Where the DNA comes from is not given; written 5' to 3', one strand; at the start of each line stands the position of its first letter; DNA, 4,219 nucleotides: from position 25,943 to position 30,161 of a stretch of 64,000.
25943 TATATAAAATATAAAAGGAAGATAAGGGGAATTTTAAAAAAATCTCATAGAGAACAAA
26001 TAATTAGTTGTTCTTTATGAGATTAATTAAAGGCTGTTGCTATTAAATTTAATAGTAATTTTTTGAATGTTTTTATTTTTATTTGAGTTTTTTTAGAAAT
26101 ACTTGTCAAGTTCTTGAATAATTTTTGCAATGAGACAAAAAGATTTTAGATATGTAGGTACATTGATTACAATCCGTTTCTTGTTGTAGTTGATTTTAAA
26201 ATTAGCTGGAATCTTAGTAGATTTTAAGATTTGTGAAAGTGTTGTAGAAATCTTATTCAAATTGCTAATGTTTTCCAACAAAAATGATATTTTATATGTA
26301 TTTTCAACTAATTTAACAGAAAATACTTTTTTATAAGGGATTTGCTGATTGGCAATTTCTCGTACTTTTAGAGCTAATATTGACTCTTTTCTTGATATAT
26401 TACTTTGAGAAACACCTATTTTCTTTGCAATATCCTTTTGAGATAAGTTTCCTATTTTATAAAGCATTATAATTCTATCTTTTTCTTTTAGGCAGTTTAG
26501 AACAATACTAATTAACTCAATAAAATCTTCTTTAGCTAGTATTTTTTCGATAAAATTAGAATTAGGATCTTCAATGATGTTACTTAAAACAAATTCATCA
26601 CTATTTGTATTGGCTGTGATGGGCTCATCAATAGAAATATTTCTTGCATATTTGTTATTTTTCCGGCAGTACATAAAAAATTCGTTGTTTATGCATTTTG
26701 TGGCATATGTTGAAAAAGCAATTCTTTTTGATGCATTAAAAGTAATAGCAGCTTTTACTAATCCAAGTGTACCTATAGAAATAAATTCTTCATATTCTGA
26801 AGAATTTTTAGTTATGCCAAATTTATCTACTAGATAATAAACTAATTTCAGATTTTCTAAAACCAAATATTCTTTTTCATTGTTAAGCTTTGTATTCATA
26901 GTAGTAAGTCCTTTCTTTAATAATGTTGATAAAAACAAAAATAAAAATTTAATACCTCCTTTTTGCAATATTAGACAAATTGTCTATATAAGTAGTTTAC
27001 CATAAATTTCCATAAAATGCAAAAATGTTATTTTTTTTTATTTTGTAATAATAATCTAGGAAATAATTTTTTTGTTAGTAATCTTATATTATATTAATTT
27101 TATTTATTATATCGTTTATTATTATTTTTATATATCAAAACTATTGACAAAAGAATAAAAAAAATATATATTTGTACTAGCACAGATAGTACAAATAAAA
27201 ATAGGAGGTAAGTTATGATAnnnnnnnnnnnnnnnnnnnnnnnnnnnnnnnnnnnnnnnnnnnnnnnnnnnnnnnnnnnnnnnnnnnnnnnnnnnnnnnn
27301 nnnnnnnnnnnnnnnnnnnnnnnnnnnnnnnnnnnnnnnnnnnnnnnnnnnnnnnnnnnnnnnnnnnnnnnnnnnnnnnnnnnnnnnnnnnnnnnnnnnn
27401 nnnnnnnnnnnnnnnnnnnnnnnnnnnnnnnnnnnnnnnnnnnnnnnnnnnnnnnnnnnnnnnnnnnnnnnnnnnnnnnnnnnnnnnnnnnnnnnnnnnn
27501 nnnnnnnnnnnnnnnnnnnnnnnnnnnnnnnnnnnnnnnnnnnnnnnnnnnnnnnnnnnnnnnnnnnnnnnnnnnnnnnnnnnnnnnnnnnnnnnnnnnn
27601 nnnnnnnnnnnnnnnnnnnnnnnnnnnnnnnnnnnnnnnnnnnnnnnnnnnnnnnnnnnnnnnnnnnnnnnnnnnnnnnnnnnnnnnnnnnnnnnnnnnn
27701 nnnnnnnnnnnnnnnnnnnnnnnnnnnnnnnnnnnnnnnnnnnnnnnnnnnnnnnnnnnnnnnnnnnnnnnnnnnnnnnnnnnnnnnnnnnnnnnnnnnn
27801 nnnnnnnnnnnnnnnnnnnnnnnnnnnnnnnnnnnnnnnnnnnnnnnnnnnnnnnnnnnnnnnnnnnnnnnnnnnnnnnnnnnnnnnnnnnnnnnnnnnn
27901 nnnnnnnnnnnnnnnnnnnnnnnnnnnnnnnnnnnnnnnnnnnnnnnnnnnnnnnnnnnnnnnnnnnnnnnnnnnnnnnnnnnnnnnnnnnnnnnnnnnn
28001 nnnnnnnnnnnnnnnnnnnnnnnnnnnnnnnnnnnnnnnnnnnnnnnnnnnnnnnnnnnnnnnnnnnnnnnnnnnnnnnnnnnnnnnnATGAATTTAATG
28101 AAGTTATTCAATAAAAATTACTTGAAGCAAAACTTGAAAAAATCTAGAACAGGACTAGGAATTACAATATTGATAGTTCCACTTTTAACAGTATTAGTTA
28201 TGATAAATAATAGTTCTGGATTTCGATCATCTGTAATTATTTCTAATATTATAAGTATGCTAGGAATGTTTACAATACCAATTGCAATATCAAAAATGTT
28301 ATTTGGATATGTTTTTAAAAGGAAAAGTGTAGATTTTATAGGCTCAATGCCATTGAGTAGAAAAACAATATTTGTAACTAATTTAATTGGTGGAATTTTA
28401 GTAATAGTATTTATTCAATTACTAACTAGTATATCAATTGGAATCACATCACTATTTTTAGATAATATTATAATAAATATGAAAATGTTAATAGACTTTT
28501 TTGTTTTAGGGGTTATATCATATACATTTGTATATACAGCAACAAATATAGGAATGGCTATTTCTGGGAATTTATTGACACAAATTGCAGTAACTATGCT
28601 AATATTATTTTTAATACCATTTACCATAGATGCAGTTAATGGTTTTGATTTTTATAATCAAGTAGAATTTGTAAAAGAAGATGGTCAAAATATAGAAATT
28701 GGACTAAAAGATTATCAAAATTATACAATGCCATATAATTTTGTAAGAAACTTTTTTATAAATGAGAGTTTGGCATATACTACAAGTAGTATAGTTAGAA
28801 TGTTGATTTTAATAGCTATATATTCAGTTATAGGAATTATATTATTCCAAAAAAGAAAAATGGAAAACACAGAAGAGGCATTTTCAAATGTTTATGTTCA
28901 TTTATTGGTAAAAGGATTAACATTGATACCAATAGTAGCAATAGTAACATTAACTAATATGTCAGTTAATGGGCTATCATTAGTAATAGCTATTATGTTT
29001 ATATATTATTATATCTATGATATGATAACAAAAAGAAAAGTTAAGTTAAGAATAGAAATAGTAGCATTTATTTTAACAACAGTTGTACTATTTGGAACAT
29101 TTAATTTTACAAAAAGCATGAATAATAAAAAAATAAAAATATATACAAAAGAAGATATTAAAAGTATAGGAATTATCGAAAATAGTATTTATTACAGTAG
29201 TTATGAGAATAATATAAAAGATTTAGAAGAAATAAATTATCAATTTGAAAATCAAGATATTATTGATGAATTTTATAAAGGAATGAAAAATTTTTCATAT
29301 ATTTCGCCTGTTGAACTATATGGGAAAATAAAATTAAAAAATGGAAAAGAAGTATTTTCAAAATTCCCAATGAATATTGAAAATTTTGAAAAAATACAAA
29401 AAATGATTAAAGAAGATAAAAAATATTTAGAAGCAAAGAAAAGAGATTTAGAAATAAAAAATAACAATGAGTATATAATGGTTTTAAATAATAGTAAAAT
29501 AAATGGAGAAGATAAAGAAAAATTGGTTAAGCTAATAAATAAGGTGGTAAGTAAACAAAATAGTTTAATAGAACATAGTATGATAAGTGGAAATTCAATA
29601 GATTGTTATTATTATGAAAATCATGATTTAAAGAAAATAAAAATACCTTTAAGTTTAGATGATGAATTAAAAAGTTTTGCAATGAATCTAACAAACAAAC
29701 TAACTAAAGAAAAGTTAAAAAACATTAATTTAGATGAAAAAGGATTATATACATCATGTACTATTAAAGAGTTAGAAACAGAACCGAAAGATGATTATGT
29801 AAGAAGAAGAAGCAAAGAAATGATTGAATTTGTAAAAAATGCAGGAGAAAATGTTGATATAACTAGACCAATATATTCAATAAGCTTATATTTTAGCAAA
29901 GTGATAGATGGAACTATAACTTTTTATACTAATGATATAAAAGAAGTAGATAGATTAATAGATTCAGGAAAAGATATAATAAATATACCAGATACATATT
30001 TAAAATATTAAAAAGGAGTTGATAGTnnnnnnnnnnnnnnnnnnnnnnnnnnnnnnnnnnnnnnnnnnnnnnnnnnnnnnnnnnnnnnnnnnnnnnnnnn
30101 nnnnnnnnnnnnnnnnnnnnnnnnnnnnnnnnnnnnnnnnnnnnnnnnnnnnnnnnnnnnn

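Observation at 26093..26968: Sporulation-type sigma factor with a ~75-residue C-terminal extension, divergent from the ABC-GntR-pilin/FGE cluster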

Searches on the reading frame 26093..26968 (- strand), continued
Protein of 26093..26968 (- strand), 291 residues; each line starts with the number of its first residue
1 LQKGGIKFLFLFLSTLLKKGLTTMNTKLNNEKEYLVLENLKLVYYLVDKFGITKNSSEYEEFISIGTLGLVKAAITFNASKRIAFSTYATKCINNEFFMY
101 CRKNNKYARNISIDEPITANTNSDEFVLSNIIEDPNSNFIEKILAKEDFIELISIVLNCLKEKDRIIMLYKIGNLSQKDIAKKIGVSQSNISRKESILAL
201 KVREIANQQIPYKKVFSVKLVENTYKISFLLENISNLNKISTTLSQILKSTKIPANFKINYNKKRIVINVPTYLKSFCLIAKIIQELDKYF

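Call 54: search_solved_structures(query=window:26093-26899:-, max_evalue=0.001)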
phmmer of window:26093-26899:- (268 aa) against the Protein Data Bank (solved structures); distinct sequences matched with E-value up to 0.001: 13.
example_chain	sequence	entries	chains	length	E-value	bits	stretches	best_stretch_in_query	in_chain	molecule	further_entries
8b3z_A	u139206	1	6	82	3.5e-17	66.1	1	11-84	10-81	RNA polymerase sigma factor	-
8vjl_B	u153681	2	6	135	1.9e-11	47.4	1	9-83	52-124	RNA polymerase sigma factor | RNA polymerase sigma-K factor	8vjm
1l0o_C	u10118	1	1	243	1.1e-07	35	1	9-83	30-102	sigma factor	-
6pfj_A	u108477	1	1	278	2.9e-07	33.7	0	9-72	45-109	RNA polymerase sigma factor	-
6pfv_A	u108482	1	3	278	4e-07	33.2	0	9-72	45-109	RNA polymerase sigma factor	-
8x6g_H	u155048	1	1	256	5.4e-07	32.8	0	83-184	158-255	RNA polymerase sigma factor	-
9wsf_A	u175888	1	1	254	8.7e-06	28.8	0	19-88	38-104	RNA polymerase sigma factor FliA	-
9wsm_F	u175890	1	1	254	8.8e-06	28.8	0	19-88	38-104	RNA polymerase sigma factor FliA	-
7lq4_A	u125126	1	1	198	0.00016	24.7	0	7-70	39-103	WhiG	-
8h3v_G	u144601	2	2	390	0.00032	23.7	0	8-72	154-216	RNA polymerase sigma factor SigA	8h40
3mzy_A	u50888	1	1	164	0.00037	23.5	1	34-168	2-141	RNA polymerase sigma-H factor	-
9dvs_G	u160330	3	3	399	0.00038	23.5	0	8-71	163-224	RNA polymerase sigma factor SigA1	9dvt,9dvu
8gzg_F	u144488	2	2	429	0.00043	23.3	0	8-71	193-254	RNA polymerase sigma factor SigA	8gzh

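Call 69: list_cluster_members(proteins=[P0001, P0004, P0113, P0148, P0136])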
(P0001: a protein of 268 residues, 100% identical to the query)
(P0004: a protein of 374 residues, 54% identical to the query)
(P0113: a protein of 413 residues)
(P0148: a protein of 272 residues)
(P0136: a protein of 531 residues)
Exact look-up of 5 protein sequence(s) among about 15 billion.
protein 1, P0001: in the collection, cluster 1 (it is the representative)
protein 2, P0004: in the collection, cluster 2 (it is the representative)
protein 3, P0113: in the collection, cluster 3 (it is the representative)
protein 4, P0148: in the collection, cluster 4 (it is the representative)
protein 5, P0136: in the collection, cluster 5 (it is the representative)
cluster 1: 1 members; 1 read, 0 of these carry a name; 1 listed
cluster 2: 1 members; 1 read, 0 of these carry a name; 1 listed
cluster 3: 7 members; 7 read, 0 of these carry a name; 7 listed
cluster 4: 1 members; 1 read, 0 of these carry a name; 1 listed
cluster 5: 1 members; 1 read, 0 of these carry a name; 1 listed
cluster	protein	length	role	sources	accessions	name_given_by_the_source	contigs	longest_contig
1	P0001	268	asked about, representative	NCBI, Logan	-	-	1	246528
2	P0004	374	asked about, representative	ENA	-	-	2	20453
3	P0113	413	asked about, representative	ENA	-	-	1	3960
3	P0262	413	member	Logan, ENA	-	-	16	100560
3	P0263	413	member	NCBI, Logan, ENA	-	-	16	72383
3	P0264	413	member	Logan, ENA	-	-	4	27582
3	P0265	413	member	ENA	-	-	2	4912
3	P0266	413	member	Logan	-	-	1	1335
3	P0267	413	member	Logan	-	-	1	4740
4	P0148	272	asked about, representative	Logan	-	-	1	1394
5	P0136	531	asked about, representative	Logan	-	-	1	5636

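Call 74: search_protein_families(library=pfam, proteins=[L006:5430-6605:-, L006:7021-7416:-, L006:7754-8866:+, L006:9242-9517:-, L006:9580-9834:+, L006:11311-12555:-, L020:13649-13963:+, L013:3886-4815:-, L004:40-294:+], max_evalue=0.0001)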
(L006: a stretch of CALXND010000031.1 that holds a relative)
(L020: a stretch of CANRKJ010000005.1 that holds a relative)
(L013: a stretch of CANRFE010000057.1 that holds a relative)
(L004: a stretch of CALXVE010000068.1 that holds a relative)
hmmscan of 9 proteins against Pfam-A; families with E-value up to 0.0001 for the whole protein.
L006:5430-6605:- (391 aa): 3 families
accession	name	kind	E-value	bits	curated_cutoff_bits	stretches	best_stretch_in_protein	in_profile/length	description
PF00589.27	Phage_integrase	-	4.2e-25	88.9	27.1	1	180-368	2-170/172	Phage integrase family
PF13102.12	Phage_int_SAM_5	-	1.9e-15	57.4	22.3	1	73-167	2-97/98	Phage integrase SAM-like domain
PF14659.12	Phage_int_SAM_3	-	5.4e-13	49.4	22.6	1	73-130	2-57/58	Phage integrase, N-terminal SAM-like domain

L006:7021-7416:- (131 aa): 0 families

L006:7754-8866:+ (370 aa): 1 family
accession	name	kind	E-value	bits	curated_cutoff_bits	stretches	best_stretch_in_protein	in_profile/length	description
PF19553.4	DUF6076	-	3.1e-12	47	23.5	1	259-362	50-151/168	Family of unknown function (DUF6076)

L006:9242-9517:- (91 aa): 2 families
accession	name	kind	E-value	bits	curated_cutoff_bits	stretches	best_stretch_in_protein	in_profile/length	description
PF01381.28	HTH_3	-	1.7e-08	34.8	23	1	24-83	1-55/55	Helix-turn-helix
PF12844.13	HTH_19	-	5.3e-05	23.5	30.2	1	21-85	1-60/64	Helix-turn-helix domain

L006:9580-9834:+ (84 aa): 0 families

L006:11311-12555:- (414 aa): 1 family
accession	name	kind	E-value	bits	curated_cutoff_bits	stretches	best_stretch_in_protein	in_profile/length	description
PF01076.25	Mob_Pre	-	2e-38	132.6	25.5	1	1-204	1-195/196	Plasmid recombination enzyme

L020:13649-13963:+ (104 aa): 1 family
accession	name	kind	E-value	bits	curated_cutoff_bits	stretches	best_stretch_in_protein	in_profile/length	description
PF04542.20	Sigma70_r2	-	1.1e-12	47.9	24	1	47-97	2-52/71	Sigma-70 region 2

L013:3886-4815:- (309 aa): 2 families
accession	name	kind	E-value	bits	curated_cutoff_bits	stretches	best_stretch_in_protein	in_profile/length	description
PF03418.19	Peptidase_A25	-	3.3e-91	306.3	27.8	2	16-258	13-254/353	Germination protease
PF06866.16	DUF1256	-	1.3e-05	25.1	27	0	77-124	6-50/164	Protein of unknown function (DUF1256)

L004:40-294:+ (84 aa): 0 families

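Call 79: search_protein_families(library=pfam, proteins=[L001:1408-2244:+, L009:4347-4916:+], max_evalue=1)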
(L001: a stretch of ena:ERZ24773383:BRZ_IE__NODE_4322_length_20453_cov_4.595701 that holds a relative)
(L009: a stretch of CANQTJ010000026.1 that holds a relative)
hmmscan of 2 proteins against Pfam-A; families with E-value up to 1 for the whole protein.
L001:1408-2244:+ (278 aa): 4 families
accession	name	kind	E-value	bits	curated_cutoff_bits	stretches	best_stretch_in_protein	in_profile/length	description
PF07963.17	N_methyl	-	0.0041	17.1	21.2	1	6-29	2-25/27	Prokaryotic N-terminal methylation motif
PF20164.4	GspA_SrpA_N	-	0.0061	17.4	27.4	1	117-184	28-93/117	GspA/SrpA SigLec-like domain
PF20540.3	DUF6755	-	0.078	13.6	27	1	10-46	16-52/75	Family of unknown function (DUF6755)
PF04951.18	Peptidase_M55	-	0.13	12.1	25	1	27-93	146-211/264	D-aminopeptidase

L009:4347-4916:+ (189 aa): 3 families
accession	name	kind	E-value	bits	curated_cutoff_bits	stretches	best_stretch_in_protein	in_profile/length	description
PF07963.17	N_methyl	-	0.0046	16.9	21.2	1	9-33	2-26/27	Prokaryotic N-terminal methylation motif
PF19797.4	DUF6281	-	0.005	17.3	28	1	95-156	35-93/100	Family of unknown function (DUF6281)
PF13179.11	DUF4006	-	0.4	11.1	22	1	19-60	17-52/64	Family of unknown function (DUF4006)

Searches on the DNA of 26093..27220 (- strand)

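Call 44: search_rna_families(source=window, start=26850, end=27220, threshold=evalue, max_evalue=10)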
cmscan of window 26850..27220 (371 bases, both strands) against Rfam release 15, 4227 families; matches with E-value up to 10: 0.
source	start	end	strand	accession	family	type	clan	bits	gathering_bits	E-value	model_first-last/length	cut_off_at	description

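Call 86: search_rna_families(source=L005, start=150, end=2050, threshold=evalue, max_evalue=1)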
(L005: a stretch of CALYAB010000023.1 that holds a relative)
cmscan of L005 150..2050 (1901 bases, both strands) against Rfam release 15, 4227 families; matches with E-value up to 1: 4.
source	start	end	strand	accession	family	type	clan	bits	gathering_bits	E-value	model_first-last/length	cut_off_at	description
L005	1920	1961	-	RF01061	mir-548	Gene; miRNA;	-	21.8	90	0.44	22-63/84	no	mir-548 microRNA precursor family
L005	1925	1956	+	RF01061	mir-548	Gene; miRNA;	-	21.6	90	0.51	27-58/84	no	mir-548 microRNA precursor family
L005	450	477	+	RF03483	MIR319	Gene; miRNA;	-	20.2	54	0.46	1-92/92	no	MIR319 microRNA precursor family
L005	349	460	+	RF00893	MIR854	Gene; miRNA;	-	15.1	50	0.74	1-221/221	no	MIR854 microRNA precursor family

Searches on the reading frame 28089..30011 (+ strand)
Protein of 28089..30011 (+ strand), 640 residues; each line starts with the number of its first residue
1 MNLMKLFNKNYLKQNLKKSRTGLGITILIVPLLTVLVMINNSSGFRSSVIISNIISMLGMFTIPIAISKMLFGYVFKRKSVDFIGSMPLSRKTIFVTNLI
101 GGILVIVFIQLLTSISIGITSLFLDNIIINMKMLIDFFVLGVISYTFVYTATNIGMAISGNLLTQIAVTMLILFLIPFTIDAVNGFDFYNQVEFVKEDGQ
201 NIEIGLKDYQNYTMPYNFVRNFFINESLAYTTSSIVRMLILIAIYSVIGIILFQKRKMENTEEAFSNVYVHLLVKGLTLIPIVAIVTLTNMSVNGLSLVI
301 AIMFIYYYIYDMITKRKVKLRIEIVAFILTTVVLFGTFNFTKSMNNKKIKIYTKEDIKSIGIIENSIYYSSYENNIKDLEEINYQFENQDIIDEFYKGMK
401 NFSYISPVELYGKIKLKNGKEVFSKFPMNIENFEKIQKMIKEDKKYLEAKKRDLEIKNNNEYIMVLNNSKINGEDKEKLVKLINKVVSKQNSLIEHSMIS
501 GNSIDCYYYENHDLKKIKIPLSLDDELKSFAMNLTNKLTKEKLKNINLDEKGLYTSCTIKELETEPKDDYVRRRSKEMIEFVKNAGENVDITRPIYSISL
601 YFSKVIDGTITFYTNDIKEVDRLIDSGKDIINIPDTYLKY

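Call 9: search_protein_families(library=pfam, proteins=[window:28089-30011:+], max_evalue=0.001)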
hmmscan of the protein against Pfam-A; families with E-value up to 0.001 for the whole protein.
window:28089-30011:+ (640 aa): 1 family
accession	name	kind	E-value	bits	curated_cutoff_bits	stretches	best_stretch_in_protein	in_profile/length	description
PF12679.13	ABC2_membrane_2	-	2.6e-08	33.9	27.2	1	86-257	104-282/283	ABC-2 family transporter protein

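Call 81: find_homologous_proteins(query=window:28089-30011:+, max_evalue=1e-20)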
Query window:28089-30011:+ (640 aa): 259 proteins with E <= 1e-20 among 8000 candidates; the best 120 are listed.
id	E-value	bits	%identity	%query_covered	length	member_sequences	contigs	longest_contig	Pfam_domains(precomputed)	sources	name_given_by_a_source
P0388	0.0e+0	1350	100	100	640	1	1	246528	-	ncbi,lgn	-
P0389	1.2e-213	729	57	99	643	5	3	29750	-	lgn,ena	-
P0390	1.1e-166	574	48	98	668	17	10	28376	-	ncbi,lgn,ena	-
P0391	2.8e-159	550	45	99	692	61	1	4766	-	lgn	-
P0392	5.5e-152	526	42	98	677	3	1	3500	-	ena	-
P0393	6.3e-150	519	44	99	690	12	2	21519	-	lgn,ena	-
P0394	3.8e-149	516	44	98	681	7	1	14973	-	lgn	-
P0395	7.0e-148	512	44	97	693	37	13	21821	-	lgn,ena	-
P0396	2.6e-147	510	43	98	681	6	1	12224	-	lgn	-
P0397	5.3e-147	509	43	98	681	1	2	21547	-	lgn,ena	-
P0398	7.7e-147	509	43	98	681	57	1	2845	-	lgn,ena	-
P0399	1.1e-144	502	43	98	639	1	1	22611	-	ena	-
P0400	1.1e-120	422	41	97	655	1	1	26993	-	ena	-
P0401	2.2e-93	332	36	100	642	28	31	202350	PF12679.14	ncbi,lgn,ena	-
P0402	2.5e-93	332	38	98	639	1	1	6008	PF12679.14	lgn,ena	-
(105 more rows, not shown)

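Call 82: find_encoding_contigs(protein=P0389, flank=8000, max_places=3)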
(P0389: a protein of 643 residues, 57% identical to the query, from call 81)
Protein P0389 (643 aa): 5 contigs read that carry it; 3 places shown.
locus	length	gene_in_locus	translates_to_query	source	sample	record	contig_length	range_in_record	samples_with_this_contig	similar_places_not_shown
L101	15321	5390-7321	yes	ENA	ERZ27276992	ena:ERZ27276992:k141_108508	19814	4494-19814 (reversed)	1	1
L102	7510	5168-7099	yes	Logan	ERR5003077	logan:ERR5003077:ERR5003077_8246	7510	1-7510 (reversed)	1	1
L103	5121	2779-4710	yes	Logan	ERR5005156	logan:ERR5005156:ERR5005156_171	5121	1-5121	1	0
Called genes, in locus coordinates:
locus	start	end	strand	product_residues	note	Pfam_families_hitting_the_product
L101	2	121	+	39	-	?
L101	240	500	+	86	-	-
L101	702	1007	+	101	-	PF13310:Virulence_RhuM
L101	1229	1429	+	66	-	-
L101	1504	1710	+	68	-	-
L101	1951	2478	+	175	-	PF20990:DUF2207_C (faint)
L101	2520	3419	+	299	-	PF00561:Abhydrolase_1, PF12146:Hydrolase_4, PF00326:Peptidase_S9 (faint)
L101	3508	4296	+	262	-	PF00106:adh_short, PF01370:Epimerase (weak), PF08659:KR, PF23441:SDR (faint), PF13561:adh_short_C2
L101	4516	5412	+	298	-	PF00005:ABC_tran, PF13304:AAA_21 (faint)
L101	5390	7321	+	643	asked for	-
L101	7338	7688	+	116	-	PF00392:GntR, PF13730:HTH_36 (faint)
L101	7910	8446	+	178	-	-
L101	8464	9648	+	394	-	PF00465:Fe-ADH, PF13685:Fe-ADH_2, PF25137:ADH_Fe_C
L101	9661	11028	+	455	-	PF00171:Aldedh, PF05893:LuxC (weak)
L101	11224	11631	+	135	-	PF01966:HD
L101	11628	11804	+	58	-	PF00300:His_Phos_1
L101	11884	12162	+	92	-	PF00300:His_Phos_1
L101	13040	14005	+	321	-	PF02737:3HCDH_N, PF00725:3HCDH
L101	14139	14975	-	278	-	-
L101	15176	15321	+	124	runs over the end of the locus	PF13811:DUF4186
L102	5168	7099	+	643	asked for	-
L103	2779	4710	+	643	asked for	-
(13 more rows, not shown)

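Call 83: find_encoding_contigs(protein=P0390, flank=8000, max_places=3)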
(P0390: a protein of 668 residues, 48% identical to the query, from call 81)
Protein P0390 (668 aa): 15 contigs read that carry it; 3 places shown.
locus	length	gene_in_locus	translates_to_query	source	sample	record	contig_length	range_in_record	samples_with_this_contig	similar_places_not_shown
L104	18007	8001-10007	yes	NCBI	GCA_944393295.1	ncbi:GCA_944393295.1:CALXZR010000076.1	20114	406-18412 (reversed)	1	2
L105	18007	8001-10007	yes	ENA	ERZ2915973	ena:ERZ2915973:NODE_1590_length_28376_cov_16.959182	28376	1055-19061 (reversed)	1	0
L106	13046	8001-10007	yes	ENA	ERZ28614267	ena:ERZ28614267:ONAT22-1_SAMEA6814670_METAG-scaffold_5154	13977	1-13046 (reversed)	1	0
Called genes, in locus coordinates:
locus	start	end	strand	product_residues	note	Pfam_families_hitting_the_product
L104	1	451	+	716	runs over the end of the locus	?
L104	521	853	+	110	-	-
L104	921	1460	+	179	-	PF00300:His_Phos_1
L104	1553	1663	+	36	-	-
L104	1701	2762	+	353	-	PF00988:CPSase_sm_chain, PF00117:GATase, PF07722:Peptidase_C26 (weak)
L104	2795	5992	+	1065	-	PF25596:CPSase_L_D1, PF02786:CPSase_L_D2, PF02787:CPSase_L_D3, PF25596:CPSase_L_D1, PF02655:ATP-grasp_3, PF02786:CPSase_L_D2, PF01071:GARS_A, PF02222:ATP-grasp, +5 more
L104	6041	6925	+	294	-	PF02811:PHP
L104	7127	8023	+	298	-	PF00005:ABC_tran, PF13304:AAA_21 (weak)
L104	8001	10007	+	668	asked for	-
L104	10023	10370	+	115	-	PF00392:GntR, PF13730:HTH_36 (faint)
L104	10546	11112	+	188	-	PF00440:TetR_N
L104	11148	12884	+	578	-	PF00501:AMP-binding, PF23562:AMP-binding_C_3 (faint)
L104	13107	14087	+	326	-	-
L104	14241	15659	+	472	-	PF02511:Thy1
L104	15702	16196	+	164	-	PF00186:DHFR_1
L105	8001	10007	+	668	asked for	-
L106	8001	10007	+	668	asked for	-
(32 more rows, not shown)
